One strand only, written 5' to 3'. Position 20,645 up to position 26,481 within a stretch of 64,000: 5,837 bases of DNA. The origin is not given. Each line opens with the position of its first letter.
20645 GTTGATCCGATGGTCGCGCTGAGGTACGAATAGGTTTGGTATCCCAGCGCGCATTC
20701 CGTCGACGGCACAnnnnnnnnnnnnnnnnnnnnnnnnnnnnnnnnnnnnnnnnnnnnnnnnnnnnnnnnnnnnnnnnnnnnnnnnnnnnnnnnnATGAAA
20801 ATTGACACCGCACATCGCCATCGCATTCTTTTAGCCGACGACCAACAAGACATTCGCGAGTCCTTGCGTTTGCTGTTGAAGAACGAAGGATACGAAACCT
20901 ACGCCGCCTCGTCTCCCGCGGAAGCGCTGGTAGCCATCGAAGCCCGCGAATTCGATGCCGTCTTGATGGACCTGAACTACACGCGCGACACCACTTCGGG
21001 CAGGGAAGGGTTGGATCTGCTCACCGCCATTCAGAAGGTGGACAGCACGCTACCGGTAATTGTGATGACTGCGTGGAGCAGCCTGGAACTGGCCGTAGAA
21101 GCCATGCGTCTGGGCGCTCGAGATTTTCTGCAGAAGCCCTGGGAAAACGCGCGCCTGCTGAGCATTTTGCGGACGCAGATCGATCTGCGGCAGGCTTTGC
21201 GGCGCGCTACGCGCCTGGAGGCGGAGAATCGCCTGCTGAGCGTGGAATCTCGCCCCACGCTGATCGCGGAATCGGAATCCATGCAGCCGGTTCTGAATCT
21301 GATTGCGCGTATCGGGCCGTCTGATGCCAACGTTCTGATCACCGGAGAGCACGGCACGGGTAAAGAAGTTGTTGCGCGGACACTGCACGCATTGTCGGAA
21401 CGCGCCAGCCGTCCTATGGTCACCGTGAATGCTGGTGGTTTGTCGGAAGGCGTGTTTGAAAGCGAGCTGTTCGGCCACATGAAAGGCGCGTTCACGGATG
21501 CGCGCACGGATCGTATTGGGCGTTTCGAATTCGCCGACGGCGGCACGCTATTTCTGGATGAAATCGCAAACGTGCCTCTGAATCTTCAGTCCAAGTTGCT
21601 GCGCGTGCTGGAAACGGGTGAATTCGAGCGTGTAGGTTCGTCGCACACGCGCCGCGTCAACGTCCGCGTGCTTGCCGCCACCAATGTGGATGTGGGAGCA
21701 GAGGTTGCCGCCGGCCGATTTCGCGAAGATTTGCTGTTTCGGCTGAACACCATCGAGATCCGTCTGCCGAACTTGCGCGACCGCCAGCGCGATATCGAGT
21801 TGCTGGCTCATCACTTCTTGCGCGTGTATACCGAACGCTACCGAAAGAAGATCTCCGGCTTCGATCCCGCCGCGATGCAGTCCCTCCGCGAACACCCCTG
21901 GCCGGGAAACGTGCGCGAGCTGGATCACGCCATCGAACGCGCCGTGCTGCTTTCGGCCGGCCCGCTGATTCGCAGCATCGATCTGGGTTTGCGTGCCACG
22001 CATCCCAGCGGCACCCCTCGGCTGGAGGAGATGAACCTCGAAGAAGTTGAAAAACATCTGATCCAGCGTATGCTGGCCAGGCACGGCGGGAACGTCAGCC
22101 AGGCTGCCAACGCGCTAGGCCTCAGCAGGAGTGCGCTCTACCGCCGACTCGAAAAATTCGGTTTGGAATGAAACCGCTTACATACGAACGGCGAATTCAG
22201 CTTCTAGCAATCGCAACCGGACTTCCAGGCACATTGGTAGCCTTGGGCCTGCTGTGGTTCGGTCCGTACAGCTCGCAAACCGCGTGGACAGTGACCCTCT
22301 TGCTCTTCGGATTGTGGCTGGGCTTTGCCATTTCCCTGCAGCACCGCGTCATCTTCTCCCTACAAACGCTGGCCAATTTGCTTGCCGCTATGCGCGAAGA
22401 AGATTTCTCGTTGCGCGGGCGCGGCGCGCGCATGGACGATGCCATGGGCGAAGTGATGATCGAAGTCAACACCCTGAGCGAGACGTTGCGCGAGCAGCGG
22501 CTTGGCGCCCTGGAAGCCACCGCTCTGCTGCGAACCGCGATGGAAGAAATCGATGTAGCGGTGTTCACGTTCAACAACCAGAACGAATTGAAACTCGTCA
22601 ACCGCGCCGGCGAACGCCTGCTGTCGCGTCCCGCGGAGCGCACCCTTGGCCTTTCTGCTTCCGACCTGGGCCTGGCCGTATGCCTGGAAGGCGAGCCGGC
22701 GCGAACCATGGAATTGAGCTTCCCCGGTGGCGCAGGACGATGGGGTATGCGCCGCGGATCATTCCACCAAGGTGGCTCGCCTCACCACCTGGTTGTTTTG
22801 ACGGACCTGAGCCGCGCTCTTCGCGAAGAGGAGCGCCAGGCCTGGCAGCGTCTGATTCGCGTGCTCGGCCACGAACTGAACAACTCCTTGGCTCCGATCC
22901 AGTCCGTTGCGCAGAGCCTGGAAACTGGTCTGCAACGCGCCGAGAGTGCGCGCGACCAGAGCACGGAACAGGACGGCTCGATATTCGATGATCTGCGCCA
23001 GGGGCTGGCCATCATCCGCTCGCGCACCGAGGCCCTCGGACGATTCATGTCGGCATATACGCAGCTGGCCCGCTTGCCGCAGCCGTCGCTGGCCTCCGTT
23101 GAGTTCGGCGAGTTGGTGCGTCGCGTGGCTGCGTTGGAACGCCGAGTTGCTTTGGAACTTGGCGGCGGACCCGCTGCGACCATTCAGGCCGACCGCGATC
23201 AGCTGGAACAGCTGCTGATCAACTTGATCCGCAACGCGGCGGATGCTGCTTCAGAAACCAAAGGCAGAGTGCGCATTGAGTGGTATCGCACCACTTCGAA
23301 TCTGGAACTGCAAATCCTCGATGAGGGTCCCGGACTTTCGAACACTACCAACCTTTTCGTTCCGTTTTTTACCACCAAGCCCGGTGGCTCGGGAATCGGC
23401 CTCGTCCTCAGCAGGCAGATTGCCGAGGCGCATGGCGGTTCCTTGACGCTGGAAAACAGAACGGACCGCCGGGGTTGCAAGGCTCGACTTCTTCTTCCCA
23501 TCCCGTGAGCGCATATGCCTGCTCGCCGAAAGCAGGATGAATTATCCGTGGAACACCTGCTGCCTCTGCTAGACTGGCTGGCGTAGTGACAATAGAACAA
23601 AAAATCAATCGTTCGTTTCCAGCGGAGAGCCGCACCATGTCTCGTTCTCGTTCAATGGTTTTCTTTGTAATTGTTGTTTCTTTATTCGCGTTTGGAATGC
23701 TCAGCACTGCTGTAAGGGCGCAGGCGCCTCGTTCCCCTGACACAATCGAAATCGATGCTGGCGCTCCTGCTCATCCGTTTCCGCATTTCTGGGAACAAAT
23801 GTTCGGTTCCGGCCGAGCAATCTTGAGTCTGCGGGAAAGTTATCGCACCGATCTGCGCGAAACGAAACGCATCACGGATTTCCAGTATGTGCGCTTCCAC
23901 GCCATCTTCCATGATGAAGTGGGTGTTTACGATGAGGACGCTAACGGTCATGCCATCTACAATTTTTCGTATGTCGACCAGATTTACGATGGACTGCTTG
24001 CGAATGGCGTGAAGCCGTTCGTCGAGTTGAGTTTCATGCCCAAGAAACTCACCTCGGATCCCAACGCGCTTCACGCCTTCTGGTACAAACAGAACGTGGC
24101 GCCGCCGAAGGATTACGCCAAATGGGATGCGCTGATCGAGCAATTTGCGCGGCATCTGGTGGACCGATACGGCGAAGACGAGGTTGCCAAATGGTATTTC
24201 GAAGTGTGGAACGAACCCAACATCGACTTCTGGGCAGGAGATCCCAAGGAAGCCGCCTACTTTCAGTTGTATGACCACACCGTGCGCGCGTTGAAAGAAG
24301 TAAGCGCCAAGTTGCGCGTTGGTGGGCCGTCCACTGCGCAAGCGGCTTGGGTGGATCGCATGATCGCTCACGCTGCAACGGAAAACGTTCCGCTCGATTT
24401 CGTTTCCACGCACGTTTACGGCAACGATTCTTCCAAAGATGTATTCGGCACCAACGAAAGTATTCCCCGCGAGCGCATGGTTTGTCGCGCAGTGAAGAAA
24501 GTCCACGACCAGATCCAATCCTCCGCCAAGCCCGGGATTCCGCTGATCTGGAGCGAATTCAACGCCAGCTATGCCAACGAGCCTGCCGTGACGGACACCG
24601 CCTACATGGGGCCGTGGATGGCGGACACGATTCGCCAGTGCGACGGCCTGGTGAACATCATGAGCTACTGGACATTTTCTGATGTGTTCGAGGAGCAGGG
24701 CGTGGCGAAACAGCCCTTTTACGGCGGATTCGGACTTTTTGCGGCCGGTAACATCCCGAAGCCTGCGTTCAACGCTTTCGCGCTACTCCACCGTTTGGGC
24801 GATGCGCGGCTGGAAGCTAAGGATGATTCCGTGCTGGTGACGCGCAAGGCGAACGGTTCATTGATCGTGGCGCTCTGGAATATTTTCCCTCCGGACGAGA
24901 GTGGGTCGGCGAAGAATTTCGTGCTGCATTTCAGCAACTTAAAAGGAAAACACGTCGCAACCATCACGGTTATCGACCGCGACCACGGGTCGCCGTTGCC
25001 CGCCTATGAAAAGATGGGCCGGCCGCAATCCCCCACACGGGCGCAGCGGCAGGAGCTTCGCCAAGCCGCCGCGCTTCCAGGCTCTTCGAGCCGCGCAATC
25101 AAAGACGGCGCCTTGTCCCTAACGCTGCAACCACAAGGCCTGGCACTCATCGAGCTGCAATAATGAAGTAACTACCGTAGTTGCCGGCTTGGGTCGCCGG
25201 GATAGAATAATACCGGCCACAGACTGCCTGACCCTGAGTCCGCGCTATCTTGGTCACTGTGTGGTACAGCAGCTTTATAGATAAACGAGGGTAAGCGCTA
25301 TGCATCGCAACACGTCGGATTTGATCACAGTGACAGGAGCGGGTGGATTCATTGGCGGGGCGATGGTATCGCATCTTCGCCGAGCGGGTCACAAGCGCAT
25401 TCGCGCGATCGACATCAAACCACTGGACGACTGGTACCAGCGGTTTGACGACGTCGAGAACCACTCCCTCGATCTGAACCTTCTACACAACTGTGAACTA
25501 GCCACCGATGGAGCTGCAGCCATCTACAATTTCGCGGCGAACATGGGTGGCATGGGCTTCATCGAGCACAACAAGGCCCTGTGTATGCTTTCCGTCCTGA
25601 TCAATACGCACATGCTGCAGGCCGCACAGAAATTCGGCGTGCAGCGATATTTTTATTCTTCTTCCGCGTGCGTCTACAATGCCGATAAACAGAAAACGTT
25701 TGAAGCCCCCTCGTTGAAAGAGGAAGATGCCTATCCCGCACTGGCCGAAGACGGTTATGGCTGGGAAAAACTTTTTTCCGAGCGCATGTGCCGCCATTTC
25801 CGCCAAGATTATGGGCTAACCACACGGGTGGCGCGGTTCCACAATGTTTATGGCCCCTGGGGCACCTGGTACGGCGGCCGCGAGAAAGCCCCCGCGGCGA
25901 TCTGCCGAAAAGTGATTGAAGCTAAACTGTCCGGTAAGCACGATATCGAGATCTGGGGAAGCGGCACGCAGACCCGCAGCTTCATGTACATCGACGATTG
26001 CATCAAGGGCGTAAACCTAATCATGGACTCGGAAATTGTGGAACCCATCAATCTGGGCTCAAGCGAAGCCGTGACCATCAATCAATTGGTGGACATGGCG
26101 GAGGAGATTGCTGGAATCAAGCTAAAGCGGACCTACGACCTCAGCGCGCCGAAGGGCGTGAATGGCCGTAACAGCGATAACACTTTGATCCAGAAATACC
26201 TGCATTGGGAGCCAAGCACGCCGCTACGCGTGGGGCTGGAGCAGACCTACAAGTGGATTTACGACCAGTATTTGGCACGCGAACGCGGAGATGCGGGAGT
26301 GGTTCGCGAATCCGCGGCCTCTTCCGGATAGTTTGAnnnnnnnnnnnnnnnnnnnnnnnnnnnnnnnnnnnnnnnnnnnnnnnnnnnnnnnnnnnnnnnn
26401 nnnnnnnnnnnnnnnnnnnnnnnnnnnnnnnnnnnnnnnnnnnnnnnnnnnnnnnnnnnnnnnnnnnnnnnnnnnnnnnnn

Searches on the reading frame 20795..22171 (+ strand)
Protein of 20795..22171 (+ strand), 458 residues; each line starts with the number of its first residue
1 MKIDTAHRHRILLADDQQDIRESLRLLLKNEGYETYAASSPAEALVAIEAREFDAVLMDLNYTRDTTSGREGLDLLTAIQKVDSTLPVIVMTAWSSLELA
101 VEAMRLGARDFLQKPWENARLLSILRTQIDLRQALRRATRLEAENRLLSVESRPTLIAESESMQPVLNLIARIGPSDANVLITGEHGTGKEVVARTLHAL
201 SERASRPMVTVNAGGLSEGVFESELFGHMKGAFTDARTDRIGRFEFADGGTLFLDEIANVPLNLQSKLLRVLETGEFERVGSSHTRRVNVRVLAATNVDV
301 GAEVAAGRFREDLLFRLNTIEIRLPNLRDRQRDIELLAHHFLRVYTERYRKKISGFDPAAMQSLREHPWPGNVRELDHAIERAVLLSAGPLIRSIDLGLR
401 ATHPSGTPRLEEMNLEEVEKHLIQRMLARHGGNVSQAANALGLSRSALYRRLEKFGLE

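Call 23: search_protein_families(library=pfam, proteins=[window:20795-22171:+])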
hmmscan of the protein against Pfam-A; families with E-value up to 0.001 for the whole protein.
window:20795-22171:+ (458 aa): 12 families
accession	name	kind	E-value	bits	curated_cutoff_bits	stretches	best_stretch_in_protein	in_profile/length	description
PF00158.32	Sigma54_activat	-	1.8e-64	216.9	20.2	1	156-322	1-167/168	Sigma-54 interaction domain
PF00072.30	Response_reg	-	2.1e-24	86.3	30.2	1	11-125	1-110/111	Response regulator receiver domain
PF25601.1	AAA_lid_14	-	1.7e-23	82.7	27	1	328-398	1-71/87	AAA+ ATPase lid domain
PF14532.12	Sigma54_activ_2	-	4.4e-20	72.8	25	1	158-327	2-138/138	Sigma-54 interaction domain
PF02954.25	HTH_8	-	1.3e-15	57.3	22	1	415-455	2-42/42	Bacterial regulatory protein, Fis family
PF07728.20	AAA_5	-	1.2e-08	35.5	22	1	179-297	1-122/139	AAA domain (dynein-related subfamily)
PF18024.7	HTH_50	-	9.4e-06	25.7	27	1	415-457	8-49/50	Helix-turn-helix domain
PF07724.20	AAA_2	-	1.6e-05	25.4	27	1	178-299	4-126/166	AAA domain (Cdc48 subfamily)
PF13556.12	HTH_30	-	5.5e-05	23.3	27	1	427-455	8-36/59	PucR C-terminal helix-turn-helix domain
PF00004.35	AAA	-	9.3e-05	23.3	21.2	1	180-298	1-110/131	ATPase family associated with various cellular activities (AAA)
PF13518.12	HTH_28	-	0.00059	20.3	25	0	423-455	6-36/52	Helix-turn-helix domain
PF01078.27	Mg_chelatase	-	0.00089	19.1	20.3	0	241-298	99-158/207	Magnesium chelatase, subunit ChlI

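Call 78: search_protein_families(library=ncbifam, proteins=[window:20795-22171:+], max_evalue=1e-10)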
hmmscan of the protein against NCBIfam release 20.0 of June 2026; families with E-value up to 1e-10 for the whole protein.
window:20795-22171:+ (458 aa): 47 families (the best 25 are shown)
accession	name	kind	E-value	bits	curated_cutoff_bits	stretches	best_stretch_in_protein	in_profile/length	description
NF008469.0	PRK11361.1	equivalog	5.8e-120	401.1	714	1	8-458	4-457/461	acetoacetate metabolism transcriptional regulator AtoC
TIGR02915.1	PEP_resp_reg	equivalog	4.7e-117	391.5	502.6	1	11-457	1-444/445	PEP-CTERM-box response regulator transcription factor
NF007689.0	PRK10365.1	equivalog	1.7e-113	379.7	760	1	9-452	6-439/441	sigma-54-dependent response regulator transcription factor ZraR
TIGR01818.1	ntrC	equivalog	1.2e-109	367.2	558.6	1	11-395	1-375/463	nitrogen regulation protein NR(I)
NF041946.1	LuxO_transreg_Vib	equivalog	6.9e-104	348.2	800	1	34-390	22-369/463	quorum-sensing sigma-54 dependent transcriptional regulator LuxO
NF051870.1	NAssimRespRegNtrX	equivalog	2.1e-101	340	600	1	10-457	3-452/452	nitrogen assimilation response regulator NtrX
NF003451.0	PRK05022.1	equivalog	1.2e-94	317.9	476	1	135-457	169-510/512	nitric oxide reductase transcriptional regulator NorR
TIGR01817.1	nifA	equivalog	2.1e-92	310.6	528.85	1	132-403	177-444/534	nif-specific transcriptional activator NifA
NF011695.0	PRK15115.1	equivalog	2.1e-90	303.6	763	1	9-457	7-438/445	two-component system response regulator GlrR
NF008176.1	PRK10923.1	equivalog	1.3e-88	297.7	620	1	8-392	3-376/469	nitrogen regulation protein NR(I)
NF050807.1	TransRegFlbDCaul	equivalog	1.4e-88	297.7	750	1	75-455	60-438/454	sigma-54-dependent transcriptional regulator FlbD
NF038308.1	RNA_repair_RtcR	equivalog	1.9e-88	297.6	650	1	8-398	28-433/530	RNA repair transcriptional activator RtcR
NF049963.1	RespRegFlgRCampy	domain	9.4e-86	288.3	750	1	11-455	3-427/429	fla regulon two-component system response regulator FlgR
NF041552.1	TF_PrdR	equivalog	1.6e-84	284.3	795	1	128-455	241-576/577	sigma-54 dependent transcriptional regulator PrdR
TIGR02974.1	phageshock_pspF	equivalog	8.7e-84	281.6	443.55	1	156-385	1-231/336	phage shock protein operon transcriptional activator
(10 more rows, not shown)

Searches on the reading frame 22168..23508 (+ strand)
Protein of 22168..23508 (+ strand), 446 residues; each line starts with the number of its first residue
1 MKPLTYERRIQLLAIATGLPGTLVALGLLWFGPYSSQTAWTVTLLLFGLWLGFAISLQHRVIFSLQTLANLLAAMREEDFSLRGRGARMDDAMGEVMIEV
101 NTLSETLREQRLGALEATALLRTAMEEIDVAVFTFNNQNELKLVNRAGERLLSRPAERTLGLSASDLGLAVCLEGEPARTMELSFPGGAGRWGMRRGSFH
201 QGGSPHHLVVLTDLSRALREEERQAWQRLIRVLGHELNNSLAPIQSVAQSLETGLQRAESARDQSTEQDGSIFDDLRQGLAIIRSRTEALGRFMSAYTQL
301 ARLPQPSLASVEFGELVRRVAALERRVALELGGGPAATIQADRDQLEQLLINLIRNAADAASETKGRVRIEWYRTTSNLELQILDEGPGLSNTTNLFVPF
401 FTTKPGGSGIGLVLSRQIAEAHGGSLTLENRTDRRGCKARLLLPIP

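Call 23: search_protein_families(library=pfam, proteins=[window:22168-23508:+])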
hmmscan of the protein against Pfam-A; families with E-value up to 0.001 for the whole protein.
window:22168-23508:+ (446 aa): 2 families
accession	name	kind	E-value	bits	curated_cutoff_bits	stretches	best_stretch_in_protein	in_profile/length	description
PF02518.31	HATPase_c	-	7.9e-19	68.6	26.4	1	342-445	2-109/111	Histidine kinase-, DNA gyrase B-, and HSP90-like ATPase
PF00512.31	HisKA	-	0.00096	19.6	26.9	0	226-264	2-31/66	His Kinase A (phospho-acceptor) domain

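Call 70: find_related_loci(query=A3, collection=metagenome_contigs, flank=10000)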
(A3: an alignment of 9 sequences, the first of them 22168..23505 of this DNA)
Query A3 (446 aa) in metagenome_contigs; peptide patterns used: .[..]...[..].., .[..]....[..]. (x = any residue, [..] = any of these).
600 stretches matched a pattern (row limit reached: there are more); 586 encode a relative of the query (tblastn E <= 1e-3); the best 80 are kept; 80 distinct loci.
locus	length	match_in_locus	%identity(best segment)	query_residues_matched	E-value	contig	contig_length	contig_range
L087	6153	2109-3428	79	1-445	0e+0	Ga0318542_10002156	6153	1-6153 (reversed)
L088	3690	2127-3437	78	1-445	0e+0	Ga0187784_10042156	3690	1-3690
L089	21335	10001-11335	95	1-445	0e+0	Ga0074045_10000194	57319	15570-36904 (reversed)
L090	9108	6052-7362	76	4-445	0e+0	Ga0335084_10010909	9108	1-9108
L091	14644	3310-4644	73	1-445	0e+0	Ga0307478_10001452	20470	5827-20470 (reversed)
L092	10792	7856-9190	72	1-445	0e+0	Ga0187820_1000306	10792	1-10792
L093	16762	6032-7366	71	1-445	0e+0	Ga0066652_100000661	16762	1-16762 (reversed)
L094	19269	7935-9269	71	1-445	0e+0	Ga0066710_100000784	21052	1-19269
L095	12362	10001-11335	71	1-445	0e+0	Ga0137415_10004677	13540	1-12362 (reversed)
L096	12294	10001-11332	71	1-444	0e+0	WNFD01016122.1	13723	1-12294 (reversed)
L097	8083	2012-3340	75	1-443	0e+0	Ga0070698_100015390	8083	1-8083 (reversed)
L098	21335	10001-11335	70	1-445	0e+0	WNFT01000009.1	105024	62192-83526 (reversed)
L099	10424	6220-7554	70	1-445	0e+0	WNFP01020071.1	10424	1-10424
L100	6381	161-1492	70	1-444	0e+0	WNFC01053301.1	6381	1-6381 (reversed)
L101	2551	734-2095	69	1-445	0e+0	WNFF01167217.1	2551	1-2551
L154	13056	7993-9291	59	5-445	7e-165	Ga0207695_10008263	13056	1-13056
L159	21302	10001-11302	59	4-445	3e-163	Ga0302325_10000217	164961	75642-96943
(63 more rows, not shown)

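Call 74: search_protein_families(library=pfam, proteins=[L154:9350-10348:+, L154:10432-11610:+, L154:11724-12638:+, L154:1534-3246:-, L159:3710-5230:-, L159:12476-13192:-, L159:13534-14274:-, L159:14227-15195:+, L159:16069-17358:-, L159:17724-19130:+], max_evalue=0.0001)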
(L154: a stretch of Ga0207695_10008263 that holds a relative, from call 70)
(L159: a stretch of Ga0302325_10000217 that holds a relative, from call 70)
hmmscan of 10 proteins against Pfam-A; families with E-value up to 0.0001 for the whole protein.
L154:9350-10348:+ (333 aa): 0 families

L154:10432-11610:+ (393 aa): 0 families

L154:11724-12638:+ (305 aa): 1 family
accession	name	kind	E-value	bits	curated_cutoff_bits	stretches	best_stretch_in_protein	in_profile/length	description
PF03734.19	YkuD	-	4.6e-22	79.6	23.4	1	111-304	3-146/146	L,D-transpeptidase catalytic domain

L154:1534-3246:- (571 aa): 1 family
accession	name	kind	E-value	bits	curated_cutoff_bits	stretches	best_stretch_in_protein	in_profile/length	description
PF09587.15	PGA_cap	-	7.7e-30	104.7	27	1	235-489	2-252/255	Bacterial capsule synthesis protein PGA_cap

L159:3710-5230:- (507 aa): 1 family
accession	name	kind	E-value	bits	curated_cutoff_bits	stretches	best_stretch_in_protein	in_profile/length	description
PF00596.27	Aldolase_II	-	5.1e-46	157.3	22.2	1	253-428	1-182/183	Class II Aldolase and Adducin N-terminal domain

L159:12476-13192:- (239 aa): 1 family
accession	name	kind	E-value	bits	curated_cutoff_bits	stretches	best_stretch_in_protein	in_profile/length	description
PF03544.19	TonB_C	-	1.1e-26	93.5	24.6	2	43-118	2-78/79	Gram-negative bacterial TonB protein C-terminal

L159:13534-14274:- (247 aa): 0 families

L159:14227-15195:+ (323 aa): 0 families

L159:16069-17358:- (430 aa): 2 families
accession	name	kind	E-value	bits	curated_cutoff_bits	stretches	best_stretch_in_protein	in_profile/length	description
PF13229.12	Beta_helix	-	1.8e-06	28.1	25.9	0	249-394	21-152/158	Right handed beta helix region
PF05048.19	NosD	-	2.2e-05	24.5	23.6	1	227-394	15-161/212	Periplasmic copper-binding protein (NosD)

L159:17724-19130:+ (469 aa): 10 families
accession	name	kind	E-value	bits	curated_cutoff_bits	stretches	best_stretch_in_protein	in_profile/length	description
PF07992.20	Pyr_redox_2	-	2.7e-69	234.2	26.1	1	3-330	1-291/291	Pyridine nucleotide-disulphide oxidoreductase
PF02852.28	Pyr_redox_dim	-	2.6e-38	131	25.3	1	350-458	1-109/110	Pyridine nucleotide-disulphide oxidoreductase, dimerisation domain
PF00070.33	Pyr_redox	-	3.2e-21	76.1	22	1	179-251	2-78/82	Pyridine nucleotide-disulphide oxidoreductase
PF13738.12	Pyr_redox_3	-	2.1e-11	44.1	30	1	131-313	117-305/305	Pyridine nucleotide-disulphide oxidoreductase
PF13450.12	NAD_binding_8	-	6.5e-09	36.4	21.9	0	7-41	1-35/68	NAD(P)-binding Rossmann-like domain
PF12831.13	FAD_oxidored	-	1.3e-08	35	27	1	4-46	1-43/416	FAD dependent oxidoreductase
PF03486.20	HI0933_like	-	2.5e-08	34.1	50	0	4-39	2-37/244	HI0933-like protein Rossmann domain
PF00890.30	FAD_binding_2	-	2e-06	27.7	20.4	1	4-40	1-37/414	FAD binding domain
PF01134.28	GIDA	-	3e-06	27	22.1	0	4-52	1-46/391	Glucose inhibited division protein A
PF01266.30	DAO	-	1.4e-05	25.2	27.9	0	4-40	1-38/353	FAD dependent oxidoreductase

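Call 78: search_protein_families(library=ncbifam, proteins=[window:22168-23508:+], max_evalue=1e-10)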
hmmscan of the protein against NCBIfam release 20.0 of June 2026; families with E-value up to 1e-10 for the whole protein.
window:22168-23508:+ (446 aa): 26 families (the best 25 are shown)
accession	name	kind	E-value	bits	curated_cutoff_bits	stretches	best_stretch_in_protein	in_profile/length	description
NF008468.0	PRK11360.1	equivalog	2.4e-30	105.5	646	1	227-445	397-608/616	two-component system sensor histidine kinase AtoS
NF041777.1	sens_FixL_Rhizob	equivalog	4e-20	71.9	850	1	231-445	267-481/485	sensor protein FixL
TIGR02916.1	PEP_his_kin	equivalog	5.4e-20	71.5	300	1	309-444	541-679/679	XrtA/PEP-CTERM system histidine kinase PrsK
NF046044.1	PnpS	equivalog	2.8e-19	69.4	400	1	278-433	208-380/390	two-component system histidine kinase PnpS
NF007688.0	PRK10364.1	equivalog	4.8e-19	68.4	479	1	322-445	327-451/460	two-component system sensor histidine kinase ZraS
NF047794.1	HisKinPtgB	equivalog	3.5e-16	58.6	1000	1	326-437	537-648/656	two-component system sensor histidine kinase PgtB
NF012163.2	BaeS_SmeS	equivalog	5.4e-16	58.6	500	1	214-429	229-443/457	sensor histidine kinase efflux regulator BaeS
NF008312.0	PRK11100.1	equivalog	1.2e-15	57.3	356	1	221-444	251-473/477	two-component system sensor histidine kinase CreC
NF040750.1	tetrathio_HK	equivalog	1.7e-15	56.6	750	1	234-436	346-546/555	tetrathionate respiration histidine kinase TtrS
NF010411.0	PRK13837.1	equivalog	2.1e-15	55.8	647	1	321-444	535-674/828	two-component system VirA-like sensor kinase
NF033092.0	HK_WalK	equivalog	2.8e-15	55.9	725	1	337-444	480-593/594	cell wall metabolism sensor histidine kinase WalK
NF058527.1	HistKinChvGCaul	equivalog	1.4e-14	53.7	740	1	225-436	305-520/535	two-component sensor histidine kinase ChvG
NF047497.1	HK_LIC_12097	equivalog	2.1e-14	53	500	1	229-432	153-355/367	LIC_12097 family sensor histidine kinase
NF008293.1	PRK11073.1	equivalog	6.5e-14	51.9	240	0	338-428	230-332/349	nitrogen regulation protein NR(II)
NF008025.0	PRK10755.1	equivalog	7.3e-14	51.2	314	1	325-444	232-355/362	two-component system sensor histidine kinase PmrB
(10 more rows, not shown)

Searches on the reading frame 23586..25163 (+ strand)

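Call 23: search_protein_families(library=pfam, proteins=[window:23586-25163:+])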
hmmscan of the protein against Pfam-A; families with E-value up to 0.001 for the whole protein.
window:23586-25163:+ (525 aa): 2 families
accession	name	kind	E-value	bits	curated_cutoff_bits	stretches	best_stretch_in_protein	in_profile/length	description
PF01229.23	Glyco_hydro_39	-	5.9e-106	355.5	26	1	54-496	3-456/472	Glycosyl hydrolases family 39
PF00150.24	Cellulase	-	4.3e-06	26.9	23.5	1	175-349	96-256/272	Cellulase (glycosyl hydrolase family 5)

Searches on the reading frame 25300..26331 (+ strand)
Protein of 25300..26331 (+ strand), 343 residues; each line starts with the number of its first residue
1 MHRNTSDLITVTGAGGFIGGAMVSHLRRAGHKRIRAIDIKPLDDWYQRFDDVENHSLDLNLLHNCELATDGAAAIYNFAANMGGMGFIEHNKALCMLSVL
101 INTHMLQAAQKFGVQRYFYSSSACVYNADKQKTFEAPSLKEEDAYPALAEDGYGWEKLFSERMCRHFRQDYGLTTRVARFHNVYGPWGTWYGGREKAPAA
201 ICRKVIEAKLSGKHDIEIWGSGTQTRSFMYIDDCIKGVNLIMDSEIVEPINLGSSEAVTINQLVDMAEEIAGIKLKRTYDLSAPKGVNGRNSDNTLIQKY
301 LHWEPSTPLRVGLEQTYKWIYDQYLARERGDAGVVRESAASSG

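Call 23: search_protein_families(library=pfam, proteins=[window:25300-26331:+])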
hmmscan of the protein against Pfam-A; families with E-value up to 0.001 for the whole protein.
window:25300-26331:+ (343 aa): 5 families
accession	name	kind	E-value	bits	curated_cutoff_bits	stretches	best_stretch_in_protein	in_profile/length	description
PF01370.27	Epimerase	-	1.4e-36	126.6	20.9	1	9-253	1-240/240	NAD dependent epimerase/dehydratase family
PF16363.11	GDP_Man_Dehyd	-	4e-21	76.3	27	1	11-313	2-329/332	GDP-mannose 4,6 dehydratase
PF01073.25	3Beta_HSD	-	4.1e-11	42.9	22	1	11-186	2-184/280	3-beta hydroxysteroid dehydrogenase/isomerase family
PF07993.18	NAD_binding_4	-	1.6e-06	27.9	20.1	1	69-185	86-209/258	Male sterility protein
PF05368.20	NmrA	-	0.00017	21.8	27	0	6-123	2-108/298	NmrA-like family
